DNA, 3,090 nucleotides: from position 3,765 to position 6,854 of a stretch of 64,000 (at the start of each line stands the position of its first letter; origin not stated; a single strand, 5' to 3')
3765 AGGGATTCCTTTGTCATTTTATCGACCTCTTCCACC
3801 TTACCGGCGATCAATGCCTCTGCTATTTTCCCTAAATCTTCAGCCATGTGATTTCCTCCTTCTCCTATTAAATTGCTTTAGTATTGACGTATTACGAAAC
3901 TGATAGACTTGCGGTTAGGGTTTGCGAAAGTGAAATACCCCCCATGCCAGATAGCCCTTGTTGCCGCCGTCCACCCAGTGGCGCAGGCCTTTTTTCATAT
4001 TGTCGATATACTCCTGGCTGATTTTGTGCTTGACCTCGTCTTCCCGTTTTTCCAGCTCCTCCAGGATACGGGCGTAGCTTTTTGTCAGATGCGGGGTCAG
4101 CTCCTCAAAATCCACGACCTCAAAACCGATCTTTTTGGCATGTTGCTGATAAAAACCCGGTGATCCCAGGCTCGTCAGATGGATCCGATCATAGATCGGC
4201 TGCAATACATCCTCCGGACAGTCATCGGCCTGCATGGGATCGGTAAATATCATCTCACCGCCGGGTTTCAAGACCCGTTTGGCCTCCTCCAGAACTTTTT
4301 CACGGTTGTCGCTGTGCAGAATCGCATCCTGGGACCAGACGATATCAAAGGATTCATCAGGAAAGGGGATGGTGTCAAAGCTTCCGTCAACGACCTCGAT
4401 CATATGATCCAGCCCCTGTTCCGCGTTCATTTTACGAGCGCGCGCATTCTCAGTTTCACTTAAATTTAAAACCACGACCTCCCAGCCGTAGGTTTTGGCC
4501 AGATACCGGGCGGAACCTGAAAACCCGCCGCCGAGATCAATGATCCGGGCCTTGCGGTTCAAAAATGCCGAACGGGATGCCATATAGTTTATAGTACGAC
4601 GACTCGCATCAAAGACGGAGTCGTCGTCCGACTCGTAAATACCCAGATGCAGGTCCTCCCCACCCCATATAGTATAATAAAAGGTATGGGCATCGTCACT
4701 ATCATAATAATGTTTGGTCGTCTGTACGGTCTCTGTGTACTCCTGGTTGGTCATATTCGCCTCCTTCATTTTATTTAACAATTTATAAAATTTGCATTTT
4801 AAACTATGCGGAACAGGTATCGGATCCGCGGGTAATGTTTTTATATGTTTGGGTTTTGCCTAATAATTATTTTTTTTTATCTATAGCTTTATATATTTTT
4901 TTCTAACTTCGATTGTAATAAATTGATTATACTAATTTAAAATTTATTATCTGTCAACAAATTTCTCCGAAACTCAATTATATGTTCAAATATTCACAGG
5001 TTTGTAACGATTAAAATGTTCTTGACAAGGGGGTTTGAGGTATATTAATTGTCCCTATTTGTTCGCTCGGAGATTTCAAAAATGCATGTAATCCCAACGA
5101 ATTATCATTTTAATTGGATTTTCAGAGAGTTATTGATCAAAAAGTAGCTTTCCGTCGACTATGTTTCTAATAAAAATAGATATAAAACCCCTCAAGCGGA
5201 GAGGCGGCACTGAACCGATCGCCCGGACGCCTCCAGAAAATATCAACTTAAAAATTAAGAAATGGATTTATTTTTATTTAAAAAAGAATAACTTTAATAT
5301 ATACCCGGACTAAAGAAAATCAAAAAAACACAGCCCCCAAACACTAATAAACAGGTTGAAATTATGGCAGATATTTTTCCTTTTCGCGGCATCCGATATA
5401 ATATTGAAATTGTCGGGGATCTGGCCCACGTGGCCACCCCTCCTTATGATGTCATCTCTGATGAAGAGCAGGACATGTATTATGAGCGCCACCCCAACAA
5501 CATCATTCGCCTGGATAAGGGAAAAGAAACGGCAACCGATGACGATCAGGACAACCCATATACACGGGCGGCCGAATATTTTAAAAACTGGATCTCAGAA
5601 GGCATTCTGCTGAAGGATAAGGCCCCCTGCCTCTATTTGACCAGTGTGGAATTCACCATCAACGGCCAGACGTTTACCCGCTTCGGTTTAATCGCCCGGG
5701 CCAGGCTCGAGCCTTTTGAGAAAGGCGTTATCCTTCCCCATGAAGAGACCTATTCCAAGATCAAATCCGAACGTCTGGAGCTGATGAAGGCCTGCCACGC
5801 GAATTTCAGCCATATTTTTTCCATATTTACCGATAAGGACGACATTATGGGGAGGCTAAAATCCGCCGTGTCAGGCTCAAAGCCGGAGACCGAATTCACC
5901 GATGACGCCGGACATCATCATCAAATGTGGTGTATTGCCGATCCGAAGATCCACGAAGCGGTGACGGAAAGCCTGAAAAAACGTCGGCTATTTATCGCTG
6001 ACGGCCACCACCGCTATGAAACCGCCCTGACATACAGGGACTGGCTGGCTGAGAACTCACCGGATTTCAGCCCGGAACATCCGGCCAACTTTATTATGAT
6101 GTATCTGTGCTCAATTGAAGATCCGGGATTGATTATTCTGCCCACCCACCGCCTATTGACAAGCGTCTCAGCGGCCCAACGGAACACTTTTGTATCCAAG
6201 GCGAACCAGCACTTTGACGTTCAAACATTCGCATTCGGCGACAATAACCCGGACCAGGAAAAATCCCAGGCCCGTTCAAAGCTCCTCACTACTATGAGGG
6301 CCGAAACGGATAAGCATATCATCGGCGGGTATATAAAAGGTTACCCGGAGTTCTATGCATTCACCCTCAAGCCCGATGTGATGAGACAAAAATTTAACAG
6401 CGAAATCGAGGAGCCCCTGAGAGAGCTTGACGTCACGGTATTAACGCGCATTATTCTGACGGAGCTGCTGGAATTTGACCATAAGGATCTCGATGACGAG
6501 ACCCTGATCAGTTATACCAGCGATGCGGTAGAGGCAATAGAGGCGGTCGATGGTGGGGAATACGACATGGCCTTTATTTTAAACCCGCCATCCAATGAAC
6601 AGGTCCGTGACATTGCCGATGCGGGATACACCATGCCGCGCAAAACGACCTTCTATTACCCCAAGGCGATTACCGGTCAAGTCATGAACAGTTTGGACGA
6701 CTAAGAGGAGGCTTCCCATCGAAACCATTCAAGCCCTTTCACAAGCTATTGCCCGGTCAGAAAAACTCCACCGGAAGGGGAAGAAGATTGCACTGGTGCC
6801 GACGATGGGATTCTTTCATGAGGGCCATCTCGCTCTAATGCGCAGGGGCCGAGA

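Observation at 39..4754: One operon pairs a betaine-forming SAM methyltransferase (SDMT type) with corrinoid-dependent MttB-type demethylases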

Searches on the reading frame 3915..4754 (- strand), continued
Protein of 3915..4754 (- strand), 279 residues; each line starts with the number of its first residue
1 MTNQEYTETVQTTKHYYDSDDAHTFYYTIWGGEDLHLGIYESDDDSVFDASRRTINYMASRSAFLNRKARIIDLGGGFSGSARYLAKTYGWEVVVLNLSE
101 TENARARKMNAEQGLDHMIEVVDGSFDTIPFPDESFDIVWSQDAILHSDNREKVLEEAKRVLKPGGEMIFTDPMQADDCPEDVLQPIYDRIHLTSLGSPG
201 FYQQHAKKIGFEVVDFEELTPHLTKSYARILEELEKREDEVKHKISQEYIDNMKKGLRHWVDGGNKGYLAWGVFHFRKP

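Call 77: search_protein_families(library=ncbifam, proteins=[L029:9980-10816:+, L036:3683-4510:+, L023:8612-9451:+, L039:9971-10831:+, L029:9164-9955:+, L023:7111-7773:+], max_evalue=1e-10)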
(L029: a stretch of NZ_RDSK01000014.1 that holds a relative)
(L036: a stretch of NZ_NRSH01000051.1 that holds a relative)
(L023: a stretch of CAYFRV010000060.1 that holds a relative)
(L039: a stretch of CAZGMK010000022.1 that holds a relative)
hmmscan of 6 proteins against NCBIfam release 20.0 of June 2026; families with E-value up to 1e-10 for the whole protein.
L029:9980-10816:+ (278 aa): 12 families
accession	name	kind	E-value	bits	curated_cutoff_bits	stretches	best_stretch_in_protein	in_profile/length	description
NF041675.1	sarc_dimgly_tmase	equivalog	4e-146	486.2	550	1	1-277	1-277/278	sarcosine/dimethylglycine N-methyltransferase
NF045667.1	MTase_DVU1556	equivalog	4.2e-19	68.8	155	1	57-258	13-209/213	DVU_1556 family methyltransferase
NF040539.1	AST_met_ArsM_2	exception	2.5e-14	53.8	240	1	49-179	41-173/262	putative arsinothricin biosynthesis methyltransferase ArsM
NF045825.1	FAmtase_mtf2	equivalog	6.5e-13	48.5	400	1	58-179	49-168/248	fatty-acid O-methyltransferase Mtf2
NF045823.1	PthPhpthDimycoMt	equivalog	1.2e-12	47.5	300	1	51-179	50-176/256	phthiotriol/phenolphthiotriol dimycocerosates methyltransferase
NF008823.0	PRK11873.1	subfamily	3.2e-12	46.5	263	1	60-184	71-196/272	arsenite methyltransferase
NF041537.1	ArsM_AhpD_UU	exception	4.6e-12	45.4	510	1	64-180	74-191/345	arsenite methyltransferase/AhpD domain selenoprotein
NF040703.1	cyclopro_CfaB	exception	4.8e-12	45.4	650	1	8-165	101-259/393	C17 cyclopropane fatty acid synthase CfaB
NF007610.0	PRK10258.1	equivalog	9.5e-12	44.8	342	1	55-174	32-143/251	malonyl-ACP O-methyltransferase BioC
NF052510.1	methyltran_MpqE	exception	1.1e-11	44.5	335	1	56-169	36-151/234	methyl-plastoquinone biosynthesis methyltransferase MpqE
NF008686.0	PRK11705.1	equivalog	4.3e-11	42.5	400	1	5-168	109-264/383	cyclopropane fatty acyl phospholipid synthase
TIGR02072.1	BioC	equivalog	6.5e-11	42.5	184.95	1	55-174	21-137/244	malonyl-ACP O-methyltransferase BioC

L036:3683-4510:+ (276 aa): 12 families
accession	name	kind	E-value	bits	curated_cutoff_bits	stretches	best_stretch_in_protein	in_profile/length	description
NF041675.1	sarc_dimgly_tmase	equivalog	2.5e-182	605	550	1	1-276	2-277/278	sarcosine/dimethylglycine N-methyltransferase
NF045667.1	MTase_DVU1556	equivalog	2.5e-22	79.4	155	1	55-227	12-178/213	DVU_1556 family methyltransferase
NF040703.1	cyclopro_CfaB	exception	6.9e-15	54.7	650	1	5-164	99-259/393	C17 cyclopropane fatty acid synthase CfaB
NF045825.1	FAmtase_mtf2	equivalog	1.5e-14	53.9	400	1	35-176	32-166/248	fatty-acid O-methyltransferase Mtf2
NF007610.0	PRK10258.1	equivalog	1.6e-14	53.9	342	1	53-173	31-143/251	malonyl-ACP O-methyltransferase BioC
NF040539.1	AST_met_ArsM_2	exception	6.2e-14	52.5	240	1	68-180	59-175/262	putative arsinothricin biosynthesis methyltransferase ArsM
NF008823.0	PRK11873.1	subfamily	7.5e-14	51.8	263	1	63-220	75-234/272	arsenite methyltransferase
NF052510.1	methyltran_MpqE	exception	2.2e-12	46.9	335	1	54-170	35-153/234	methyl-plastoquinone biosynthesis methyltransferase MpqE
NF045823.1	PthPhpthDimycoMt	equivalog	2.2e-12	46.7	300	1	68-178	69-176/256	phthiotriol/phenolphthiotriol dimycocerosates methyltransferase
NF041537.1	ArsM_AhpD_UU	exception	2.7e-12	46.1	510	1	67-180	78-192/345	arsenite methyltransferase/AhpD domain selenoprotein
NF008686.0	PRK11705.1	equivalog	3.9e-12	45.9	400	1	2-166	107-263/383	cyclopropane fatty acyl phospholipid synthase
TIGR01934.1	MenG_MenH_UbiE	subfamily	3.5e-11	42.8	158.35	1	56-194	30-167/223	ubiquinone/menaquinone biosynthesis methyltransferase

L023:8612-9451:+ (279 aa): 7 families
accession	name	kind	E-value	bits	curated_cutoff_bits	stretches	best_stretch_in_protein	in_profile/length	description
NF041675.1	sarc_dimgly_tmase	equivalog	1.6e-122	408.8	550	1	7-278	6-277/278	sarcosine/dimethylglycine N-methyltransferase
NF045667.1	MTase_DVU1556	equivalog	1.7e-20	73.4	155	1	56-256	12-206/213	DVU_1556 family methyltransferase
NF040539.1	AST_met_ArsM_2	exception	7.1e-13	49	240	1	65-177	54-170/262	putative arsinothricin biosynthesis methyltransferase ArsM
TIGR01934.1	MenG_MenH_UbiE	subfamily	1.4e-12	47.4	158.35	1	66-191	38-162/223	ubiquinone/menaquinone biosynthesis methyltransferase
NF001242.0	PRK00216.1-3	equivalog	5.4e-12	45.7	351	1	56-191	58-193/258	bifunctional demethylmenaquinone methyltransferase/2-methoxy-6-polyprenyl-1,4-benzoquinol methylase UbiE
NF040703.1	cyclopro_CfaB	exception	9.1e-12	44.4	650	1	20-166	111-259/393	C17 cyclopropane fatty acid synthase CfaB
NF041537.1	ArsM_AhpD_UU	exception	6.6e-11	41.6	510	1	64-181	73-191/345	arsenite methyltransferase/AhpD domain selenoprotein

L039:9971-10831:+ (286 aa): 8 families
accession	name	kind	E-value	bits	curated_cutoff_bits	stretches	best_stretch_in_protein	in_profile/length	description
NF041675.1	sarc_dimgly_tmase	equivalog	5.9e-119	397.1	550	1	13-283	6-276/278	sarcosine/dimethylglycine N-methyltransferase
NF045667.1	MTase_DVU1556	equivalog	4.2e-19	68.8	155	1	65-267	14-211/213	DVU_1556 family methyltransferase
NF040703.1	cyclopro_CfaB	exception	6.1e-16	58.2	650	1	35-182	120-269/393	C17 cyclopropane fatty acid synthase CfaB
NF040539.1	AST_met_ArsM_2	exception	3e-13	50.2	240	1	72-249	55-237/262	putative arsinothricin biosynthesis methyltransferase ArsM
TIGR02072.1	BioC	equivalog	2.8e-12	46.9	184.95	1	58-181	17-137/244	malonyl-ACP O-methyltransferase BioC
NF008823.0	PRK11873.1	subfamily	4.6e-12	46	263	1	70-191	74-196/272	arsenite methyltransferase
NF007610.0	PRK10258.1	equivalog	1.4e-11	44.2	342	1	61-182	31-144/251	malonyl-ACP O-methyltransferase BioC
NF045825.1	FAmtase_mtf2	equivalog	6.5e-11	41.9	400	1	75-187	60-169/248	fatty-acid O-methyltransferase Mtf2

L029:9164-9955:+ (263 aa): 3 families
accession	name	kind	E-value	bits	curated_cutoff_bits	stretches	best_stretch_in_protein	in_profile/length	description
NF051855.1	GlySarMtaseBact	equivalog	3.8e-146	485.5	350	1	7-263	1-257/259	glycine/sarcosine N-methyltransferase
NF041820.1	daptide_MTase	equivalog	1.8e-13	50.6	175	1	56-174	34-152/243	daptide-type RiPP biosynthesis methyltransferase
NF043040.1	corrin_prot_MT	hypoth_equivalog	9.2e-11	41.6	180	0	51-164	34-147/216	corrinoid protein-associated methyltransferase CpaM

L023:7111-7773:+ (220 aa): 0 families

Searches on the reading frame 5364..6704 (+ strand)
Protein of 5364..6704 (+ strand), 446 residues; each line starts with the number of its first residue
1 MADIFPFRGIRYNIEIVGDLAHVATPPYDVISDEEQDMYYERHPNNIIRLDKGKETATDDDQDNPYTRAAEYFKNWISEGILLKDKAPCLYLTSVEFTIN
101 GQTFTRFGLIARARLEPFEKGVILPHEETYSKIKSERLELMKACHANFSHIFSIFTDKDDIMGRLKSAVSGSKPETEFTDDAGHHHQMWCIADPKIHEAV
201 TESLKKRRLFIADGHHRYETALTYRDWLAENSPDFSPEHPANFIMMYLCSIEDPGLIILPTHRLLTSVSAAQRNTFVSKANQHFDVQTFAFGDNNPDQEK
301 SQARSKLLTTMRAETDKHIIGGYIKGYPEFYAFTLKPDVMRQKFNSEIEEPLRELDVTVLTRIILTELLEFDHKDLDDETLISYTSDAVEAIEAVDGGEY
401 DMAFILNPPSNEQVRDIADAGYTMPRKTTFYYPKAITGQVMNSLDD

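Call 3: search_protein_families(library=pfam, proteins=[window:5364-6704:+])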
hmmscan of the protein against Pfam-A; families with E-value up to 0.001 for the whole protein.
window:5364-6704:+ (446 aa): 1 family
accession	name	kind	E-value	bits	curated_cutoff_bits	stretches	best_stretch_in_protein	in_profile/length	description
PF06245.16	DUF1015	-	1.1e-93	314.2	25.8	1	4-358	1-325/325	Protein of unknown function (DUF1015)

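Call 4: search_protein_families(library=ncbifam, proteins=[window:5364-6704:+])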
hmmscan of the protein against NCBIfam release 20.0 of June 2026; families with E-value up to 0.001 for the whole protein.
window:5364-6704:+ (446 aa): 0 families

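Call 77: search_protein_families(library=ncbifam, proteins=[window:5364-6704:+], max_evalue=1e-10)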
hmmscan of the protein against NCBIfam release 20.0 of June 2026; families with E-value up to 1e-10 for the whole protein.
window:5364-6704:+ (446 aa): 0 families
